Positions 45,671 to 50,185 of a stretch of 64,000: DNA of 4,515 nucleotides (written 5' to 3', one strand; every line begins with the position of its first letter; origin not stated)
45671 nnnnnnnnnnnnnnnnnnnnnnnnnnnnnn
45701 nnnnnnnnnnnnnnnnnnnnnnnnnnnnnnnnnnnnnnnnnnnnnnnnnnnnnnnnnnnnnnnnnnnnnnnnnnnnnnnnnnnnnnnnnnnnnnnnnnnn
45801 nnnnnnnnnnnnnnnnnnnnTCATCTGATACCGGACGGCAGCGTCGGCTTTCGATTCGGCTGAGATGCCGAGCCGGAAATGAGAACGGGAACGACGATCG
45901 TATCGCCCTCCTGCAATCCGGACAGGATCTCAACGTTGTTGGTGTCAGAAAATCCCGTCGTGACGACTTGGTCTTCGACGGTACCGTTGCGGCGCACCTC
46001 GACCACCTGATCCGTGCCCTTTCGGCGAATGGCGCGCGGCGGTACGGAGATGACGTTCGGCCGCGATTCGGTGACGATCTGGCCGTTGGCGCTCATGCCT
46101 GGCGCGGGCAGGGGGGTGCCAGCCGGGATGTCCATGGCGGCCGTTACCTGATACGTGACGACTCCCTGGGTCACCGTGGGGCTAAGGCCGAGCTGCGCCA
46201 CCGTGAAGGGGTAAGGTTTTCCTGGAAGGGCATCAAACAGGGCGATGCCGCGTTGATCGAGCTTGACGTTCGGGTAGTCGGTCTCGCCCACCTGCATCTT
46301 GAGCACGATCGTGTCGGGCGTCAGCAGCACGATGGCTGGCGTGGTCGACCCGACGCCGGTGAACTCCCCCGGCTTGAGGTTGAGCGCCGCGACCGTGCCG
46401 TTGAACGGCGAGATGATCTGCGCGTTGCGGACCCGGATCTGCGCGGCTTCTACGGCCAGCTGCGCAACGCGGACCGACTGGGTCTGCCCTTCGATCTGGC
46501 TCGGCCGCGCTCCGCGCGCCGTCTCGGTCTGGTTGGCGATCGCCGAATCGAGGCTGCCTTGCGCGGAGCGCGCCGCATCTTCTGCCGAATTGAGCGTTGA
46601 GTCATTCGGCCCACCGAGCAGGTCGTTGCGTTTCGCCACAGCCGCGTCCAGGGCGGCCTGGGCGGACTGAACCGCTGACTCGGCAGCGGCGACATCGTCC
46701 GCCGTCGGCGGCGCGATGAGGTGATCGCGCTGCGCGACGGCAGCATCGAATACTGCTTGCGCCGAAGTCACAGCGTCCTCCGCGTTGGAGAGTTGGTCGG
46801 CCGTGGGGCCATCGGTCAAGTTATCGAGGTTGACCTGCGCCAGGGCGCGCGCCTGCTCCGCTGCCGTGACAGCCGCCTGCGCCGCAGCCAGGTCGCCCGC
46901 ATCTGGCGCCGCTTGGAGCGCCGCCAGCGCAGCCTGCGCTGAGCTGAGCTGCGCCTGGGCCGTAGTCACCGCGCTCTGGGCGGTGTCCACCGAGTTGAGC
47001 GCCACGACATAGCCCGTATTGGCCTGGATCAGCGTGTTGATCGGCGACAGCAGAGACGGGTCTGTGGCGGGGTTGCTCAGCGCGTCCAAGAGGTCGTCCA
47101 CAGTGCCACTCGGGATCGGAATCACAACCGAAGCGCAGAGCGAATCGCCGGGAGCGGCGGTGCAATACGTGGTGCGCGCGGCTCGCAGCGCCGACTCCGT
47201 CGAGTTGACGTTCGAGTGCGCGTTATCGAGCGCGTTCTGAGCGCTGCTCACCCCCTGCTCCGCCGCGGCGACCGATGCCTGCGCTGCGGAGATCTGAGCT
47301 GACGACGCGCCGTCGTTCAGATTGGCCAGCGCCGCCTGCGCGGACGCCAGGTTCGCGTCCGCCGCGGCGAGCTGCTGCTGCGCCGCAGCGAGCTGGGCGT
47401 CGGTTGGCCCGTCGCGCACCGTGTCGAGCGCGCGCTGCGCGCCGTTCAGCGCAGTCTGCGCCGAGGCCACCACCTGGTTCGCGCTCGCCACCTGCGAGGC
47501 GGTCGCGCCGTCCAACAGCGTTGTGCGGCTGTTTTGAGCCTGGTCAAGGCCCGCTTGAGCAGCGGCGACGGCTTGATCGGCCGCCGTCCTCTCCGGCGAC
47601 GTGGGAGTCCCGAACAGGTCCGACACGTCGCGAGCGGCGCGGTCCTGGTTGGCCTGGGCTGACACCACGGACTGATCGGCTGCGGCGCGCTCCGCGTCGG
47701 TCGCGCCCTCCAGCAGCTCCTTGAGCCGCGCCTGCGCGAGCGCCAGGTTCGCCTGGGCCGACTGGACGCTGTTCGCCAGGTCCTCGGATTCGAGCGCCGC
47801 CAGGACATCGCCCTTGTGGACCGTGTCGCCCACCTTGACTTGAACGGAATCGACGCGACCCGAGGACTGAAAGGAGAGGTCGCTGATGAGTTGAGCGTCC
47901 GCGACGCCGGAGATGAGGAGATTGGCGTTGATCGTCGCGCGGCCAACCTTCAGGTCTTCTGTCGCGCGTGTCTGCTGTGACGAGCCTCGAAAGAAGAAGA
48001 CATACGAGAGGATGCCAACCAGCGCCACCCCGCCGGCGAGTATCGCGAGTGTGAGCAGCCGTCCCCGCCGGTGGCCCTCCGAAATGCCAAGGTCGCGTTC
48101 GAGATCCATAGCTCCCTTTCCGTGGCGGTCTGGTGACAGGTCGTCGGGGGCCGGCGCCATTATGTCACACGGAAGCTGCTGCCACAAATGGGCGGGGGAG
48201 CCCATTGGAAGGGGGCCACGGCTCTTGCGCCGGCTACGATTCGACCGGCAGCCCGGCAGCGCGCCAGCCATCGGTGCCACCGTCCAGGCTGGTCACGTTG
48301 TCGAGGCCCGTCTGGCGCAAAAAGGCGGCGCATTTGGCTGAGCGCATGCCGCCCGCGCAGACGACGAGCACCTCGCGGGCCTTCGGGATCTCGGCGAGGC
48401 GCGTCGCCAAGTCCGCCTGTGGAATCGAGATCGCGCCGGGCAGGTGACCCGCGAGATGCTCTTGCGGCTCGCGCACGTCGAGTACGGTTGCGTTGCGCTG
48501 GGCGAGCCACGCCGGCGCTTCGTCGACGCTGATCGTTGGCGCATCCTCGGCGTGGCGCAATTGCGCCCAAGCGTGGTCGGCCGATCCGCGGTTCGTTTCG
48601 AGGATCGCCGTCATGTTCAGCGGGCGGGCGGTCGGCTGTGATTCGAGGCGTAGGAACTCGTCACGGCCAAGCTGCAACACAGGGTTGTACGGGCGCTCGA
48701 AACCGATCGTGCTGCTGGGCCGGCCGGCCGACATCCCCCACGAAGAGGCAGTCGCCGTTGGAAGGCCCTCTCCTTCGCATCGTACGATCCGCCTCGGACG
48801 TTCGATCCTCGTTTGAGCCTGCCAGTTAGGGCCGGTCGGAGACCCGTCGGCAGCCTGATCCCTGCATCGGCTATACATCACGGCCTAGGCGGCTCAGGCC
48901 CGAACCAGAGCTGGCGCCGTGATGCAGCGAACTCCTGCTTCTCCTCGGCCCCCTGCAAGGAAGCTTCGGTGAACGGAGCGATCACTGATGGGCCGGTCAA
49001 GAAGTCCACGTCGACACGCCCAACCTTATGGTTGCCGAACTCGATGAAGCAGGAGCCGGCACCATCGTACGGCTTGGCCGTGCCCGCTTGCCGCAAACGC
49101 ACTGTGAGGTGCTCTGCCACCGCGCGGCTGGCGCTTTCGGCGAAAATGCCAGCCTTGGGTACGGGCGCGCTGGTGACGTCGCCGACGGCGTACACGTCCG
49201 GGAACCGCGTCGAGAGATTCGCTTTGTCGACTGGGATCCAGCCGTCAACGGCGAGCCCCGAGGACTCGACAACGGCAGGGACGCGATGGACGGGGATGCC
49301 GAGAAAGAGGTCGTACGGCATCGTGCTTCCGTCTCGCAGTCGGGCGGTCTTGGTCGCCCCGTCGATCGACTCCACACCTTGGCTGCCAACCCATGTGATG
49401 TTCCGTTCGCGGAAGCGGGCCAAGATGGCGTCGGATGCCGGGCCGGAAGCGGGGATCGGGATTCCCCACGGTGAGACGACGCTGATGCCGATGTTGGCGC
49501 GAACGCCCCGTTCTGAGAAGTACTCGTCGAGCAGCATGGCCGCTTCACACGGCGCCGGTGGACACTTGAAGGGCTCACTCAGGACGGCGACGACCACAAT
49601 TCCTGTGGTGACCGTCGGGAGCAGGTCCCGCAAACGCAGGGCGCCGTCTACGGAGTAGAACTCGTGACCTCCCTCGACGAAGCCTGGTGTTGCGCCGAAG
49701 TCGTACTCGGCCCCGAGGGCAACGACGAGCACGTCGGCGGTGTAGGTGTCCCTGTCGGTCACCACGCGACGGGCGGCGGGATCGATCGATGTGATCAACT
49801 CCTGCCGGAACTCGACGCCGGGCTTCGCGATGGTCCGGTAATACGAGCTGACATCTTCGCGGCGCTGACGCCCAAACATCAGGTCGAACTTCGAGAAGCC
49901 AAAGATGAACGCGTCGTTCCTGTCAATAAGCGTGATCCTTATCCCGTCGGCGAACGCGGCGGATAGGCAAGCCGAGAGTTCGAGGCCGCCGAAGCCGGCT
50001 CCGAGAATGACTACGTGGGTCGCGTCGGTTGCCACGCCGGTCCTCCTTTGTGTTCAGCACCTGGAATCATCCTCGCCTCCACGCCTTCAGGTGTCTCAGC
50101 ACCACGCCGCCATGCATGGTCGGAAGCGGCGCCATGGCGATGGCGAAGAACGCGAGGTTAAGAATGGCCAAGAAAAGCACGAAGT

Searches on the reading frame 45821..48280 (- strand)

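Call 18: search_protein_families(library=pfam, proteins=[window:45821-48280:-], max_evalue=0.001)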
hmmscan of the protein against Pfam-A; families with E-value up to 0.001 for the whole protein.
window:45821-48280:- (819 aa): 3 families
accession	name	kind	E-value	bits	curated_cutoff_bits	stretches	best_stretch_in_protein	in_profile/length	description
PF13437.12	HlyD_3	-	4.7e-08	34.2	22.2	1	622-717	2-96/106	HlyD family secretion protein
PF13533.13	Biotin_lipoyl_2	-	1.2e-07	31.8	29.8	1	135-164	3-32/32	Biotin-lipoyl like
PF00364.28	Biotin_lipoyl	-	0.00041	20.6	22.1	0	140-175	14-48/73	Biotin-requiring enzyme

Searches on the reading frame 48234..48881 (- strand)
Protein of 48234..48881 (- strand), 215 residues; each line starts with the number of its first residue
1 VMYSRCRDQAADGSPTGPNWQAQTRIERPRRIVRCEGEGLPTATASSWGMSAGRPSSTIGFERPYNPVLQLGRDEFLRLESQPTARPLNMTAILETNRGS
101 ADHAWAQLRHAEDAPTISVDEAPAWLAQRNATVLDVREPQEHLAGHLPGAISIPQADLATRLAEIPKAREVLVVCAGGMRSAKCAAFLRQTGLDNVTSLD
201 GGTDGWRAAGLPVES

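Call 58: search_protein_families(library=pfam, proteins=[window:48234-48881:-], max_evalue=0.001)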
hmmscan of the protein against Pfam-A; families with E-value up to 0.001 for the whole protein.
window:48234-48881:- (215 aa): 1 family
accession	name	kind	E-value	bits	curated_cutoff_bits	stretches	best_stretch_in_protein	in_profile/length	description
PF00581.25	Rhodanese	-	7.9e-20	71.6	22.2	1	119-208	2-101/102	Rhodanese-like domain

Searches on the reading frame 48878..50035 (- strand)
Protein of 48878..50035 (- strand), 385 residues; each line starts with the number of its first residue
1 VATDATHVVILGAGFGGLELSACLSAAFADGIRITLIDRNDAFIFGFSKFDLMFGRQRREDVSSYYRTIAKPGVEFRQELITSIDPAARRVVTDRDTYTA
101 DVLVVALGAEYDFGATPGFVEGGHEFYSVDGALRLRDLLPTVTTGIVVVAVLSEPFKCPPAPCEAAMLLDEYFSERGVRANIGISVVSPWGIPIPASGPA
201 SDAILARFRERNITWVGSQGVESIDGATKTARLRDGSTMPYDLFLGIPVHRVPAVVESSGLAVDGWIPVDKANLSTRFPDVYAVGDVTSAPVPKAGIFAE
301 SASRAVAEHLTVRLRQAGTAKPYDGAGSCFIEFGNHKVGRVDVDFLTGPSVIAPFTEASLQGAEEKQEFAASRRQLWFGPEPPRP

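Call 58: search_protein_families(library=pfam, proteins=[window:48878-50035:-], max_evalue=0.001)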
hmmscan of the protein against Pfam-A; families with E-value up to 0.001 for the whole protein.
window:48878-50035:- (385 aa): 3 families
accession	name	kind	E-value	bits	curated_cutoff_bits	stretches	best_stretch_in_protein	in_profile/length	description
PF07992.20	Pyr_redox_2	-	4.5e-19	69.4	26.1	2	200-292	185-278/291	Pyridine nucleotide-disulphide oxidoreductase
PF21706.3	FCSD_central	-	2.6e-06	28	27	1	144-182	14-52/116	Sulfide dehydrogenase [flavocytochrome c] flavoprotein chain, central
PF00070.33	Pyr_redox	-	0.0006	20.7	22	0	7-44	1-35/82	Pyridine nucleotide-disulphide oxidoreductase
